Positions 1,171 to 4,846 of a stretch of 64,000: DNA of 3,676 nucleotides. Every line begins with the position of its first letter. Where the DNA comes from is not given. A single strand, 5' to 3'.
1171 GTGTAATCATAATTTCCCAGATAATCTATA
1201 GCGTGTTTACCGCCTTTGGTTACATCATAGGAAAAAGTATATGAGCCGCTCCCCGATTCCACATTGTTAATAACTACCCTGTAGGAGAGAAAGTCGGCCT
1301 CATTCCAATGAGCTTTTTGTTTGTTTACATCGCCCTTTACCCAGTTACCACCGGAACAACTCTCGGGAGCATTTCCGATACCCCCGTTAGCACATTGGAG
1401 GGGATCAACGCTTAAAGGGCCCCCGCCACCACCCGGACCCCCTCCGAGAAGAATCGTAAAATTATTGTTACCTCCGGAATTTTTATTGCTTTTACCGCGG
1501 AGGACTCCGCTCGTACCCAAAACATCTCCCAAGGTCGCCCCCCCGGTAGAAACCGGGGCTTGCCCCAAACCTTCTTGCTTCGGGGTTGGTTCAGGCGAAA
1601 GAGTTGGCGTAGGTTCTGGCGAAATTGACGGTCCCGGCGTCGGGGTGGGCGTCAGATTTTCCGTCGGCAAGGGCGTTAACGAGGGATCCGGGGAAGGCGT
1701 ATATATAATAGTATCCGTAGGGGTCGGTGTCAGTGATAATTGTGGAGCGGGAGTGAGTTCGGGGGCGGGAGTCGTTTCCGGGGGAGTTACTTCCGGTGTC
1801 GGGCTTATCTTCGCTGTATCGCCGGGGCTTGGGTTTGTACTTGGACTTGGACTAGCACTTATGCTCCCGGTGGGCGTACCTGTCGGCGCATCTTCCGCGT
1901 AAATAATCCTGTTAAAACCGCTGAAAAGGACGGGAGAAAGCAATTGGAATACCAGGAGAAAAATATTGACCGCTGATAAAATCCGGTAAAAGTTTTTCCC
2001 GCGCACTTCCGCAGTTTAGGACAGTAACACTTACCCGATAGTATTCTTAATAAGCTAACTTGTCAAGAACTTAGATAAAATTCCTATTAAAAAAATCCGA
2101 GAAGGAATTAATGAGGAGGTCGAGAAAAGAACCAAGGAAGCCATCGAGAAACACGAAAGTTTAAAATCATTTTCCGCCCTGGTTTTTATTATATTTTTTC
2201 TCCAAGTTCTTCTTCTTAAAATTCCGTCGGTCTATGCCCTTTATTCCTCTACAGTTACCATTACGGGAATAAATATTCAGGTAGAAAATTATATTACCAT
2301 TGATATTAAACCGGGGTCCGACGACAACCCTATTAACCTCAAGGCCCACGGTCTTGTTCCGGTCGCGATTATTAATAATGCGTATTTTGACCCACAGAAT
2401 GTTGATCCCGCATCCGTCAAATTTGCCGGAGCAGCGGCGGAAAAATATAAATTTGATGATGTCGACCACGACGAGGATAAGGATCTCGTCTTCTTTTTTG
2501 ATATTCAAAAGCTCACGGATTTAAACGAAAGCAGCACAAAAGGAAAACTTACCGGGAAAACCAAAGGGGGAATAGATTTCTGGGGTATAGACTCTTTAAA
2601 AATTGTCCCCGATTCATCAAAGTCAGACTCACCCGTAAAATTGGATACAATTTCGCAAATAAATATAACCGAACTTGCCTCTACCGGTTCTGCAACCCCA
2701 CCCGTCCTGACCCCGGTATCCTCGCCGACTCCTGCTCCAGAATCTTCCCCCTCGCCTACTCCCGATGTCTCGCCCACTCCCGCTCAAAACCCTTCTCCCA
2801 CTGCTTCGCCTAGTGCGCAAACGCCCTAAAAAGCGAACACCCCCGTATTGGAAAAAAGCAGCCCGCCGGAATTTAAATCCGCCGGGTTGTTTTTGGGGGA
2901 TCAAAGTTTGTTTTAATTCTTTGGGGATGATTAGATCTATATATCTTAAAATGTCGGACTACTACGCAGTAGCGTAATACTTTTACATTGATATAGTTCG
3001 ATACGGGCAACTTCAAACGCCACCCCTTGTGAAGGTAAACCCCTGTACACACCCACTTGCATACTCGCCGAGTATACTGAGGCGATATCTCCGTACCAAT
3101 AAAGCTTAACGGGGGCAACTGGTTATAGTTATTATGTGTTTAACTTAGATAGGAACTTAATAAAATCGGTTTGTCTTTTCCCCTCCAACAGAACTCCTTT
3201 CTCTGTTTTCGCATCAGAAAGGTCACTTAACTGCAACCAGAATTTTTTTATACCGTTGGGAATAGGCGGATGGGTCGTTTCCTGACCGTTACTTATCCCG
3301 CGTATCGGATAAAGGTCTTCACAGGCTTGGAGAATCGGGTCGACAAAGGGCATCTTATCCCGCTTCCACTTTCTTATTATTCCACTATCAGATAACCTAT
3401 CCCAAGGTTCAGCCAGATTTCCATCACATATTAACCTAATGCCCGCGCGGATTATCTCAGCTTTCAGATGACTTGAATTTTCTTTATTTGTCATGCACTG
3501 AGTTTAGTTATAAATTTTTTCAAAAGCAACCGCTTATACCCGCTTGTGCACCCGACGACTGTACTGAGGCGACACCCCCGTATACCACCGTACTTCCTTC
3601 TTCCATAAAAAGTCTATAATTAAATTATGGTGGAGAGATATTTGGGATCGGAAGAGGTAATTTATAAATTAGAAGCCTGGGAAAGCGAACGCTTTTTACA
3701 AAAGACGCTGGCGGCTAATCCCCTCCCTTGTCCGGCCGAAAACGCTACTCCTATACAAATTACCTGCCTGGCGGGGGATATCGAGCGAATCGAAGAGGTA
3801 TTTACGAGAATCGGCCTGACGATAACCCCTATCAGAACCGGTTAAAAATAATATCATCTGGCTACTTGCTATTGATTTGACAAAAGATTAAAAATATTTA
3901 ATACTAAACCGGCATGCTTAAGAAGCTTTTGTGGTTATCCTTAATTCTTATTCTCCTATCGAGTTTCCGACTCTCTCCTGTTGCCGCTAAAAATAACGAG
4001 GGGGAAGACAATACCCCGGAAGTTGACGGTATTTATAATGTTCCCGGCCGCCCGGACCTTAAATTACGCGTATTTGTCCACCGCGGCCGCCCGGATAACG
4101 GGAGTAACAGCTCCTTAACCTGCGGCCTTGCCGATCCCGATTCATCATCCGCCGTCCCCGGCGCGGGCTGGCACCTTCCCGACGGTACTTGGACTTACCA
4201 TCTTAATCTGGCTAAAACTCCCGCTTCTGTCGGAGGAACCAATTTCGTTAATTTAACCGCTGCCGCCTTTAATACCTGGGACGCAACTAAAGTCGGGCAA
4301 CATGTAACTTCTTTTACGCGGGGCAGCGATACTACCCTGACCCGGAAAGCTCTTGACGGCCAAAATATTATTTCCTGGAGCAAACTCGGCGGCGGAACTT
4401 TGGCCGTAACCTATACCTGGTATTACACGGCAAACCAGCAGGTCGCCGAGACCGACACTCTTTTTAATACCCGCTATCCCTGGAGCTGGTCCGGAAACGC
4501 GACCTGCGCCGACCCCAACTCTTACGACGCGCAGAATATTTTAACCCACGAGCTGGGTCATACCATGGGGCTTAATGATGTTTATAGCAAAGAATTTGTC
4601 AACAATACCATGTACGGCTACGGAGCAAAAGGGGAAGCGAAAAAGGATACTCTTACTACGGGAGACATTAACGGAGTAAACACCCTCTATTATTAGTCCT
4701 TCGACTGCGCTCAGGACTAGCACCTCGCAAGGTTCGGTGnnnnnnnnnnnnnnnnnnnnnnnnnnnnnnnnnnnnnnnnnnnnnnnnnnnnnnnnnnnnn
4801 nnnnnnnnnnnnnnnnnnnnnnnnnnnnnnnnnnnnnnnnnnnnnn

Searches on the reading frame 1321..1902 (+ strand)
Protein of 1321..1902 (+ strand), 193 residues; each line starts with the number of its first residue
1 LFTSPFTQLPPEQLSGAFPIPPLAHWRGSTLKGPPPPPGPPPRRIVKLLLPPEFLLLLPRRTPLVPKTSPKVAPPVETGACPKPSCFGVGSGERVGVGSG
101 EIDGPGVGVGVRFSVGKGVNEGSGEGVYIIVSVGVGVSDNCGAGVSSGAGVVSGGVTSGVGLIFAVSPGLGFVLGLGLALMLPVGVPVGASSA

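Call 56: find_encoding_contigs(protein=window:1321-1902:+, flank=10000, max_places=1)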
Protein window:1321-1902:+ (193 aa): no gene with exactly this product is on record in the collection.

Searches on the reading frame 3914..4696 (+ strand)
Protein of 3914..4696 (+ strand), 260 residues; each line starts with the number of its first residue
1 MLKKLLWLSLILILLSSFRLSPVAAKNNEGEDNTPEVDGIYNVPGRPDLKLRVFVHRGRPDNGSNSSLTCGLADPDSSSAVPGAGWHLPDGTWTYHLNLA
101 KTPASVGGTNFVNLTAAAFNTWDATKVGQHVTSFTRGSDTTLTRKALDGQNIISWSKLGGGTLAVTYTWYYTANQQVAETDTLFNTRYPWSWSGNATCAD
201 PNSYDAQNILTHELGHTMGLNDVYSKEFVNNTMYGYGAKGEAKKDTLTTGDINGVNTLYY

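Call 59: find_encoding_contigs(protein=window:3914-4696:+, flank=10000, max_places=1)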
Protein window:3914-4696:+ (260 aa): 7 contigs read that carry it; 1 place shown.
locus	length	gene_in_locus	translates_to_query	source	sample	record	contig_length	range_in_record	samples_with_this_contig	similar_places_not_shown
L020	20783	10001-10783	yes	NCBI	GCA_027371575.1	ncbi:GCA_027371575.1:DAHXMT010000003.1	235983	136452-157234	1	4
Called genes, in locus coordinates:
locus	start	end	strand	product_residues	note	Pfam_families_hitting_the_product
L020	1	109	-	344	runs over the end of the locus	PF00908:dTDP_sugar_isom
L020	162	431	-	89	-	-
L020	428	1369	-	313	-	PF00188:CAP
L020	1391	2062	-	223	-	PF04203:Sortase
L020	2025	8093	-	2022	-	PF19403:SpaA_2 (faint), PF17802:SpaA (faint), PF24514:SpaA_4, PF17210:SdrD_B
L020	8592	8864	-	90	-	-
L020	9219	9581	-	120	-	-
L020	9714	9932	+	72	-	-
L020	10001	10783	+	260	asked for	PF00413:Peptidase_M10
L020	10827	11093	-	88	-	-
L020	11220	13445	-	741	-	-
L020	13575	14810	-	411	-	-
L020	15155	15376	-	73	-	PF10055:DUF2292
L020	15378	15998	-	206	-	-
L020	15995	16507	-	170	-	-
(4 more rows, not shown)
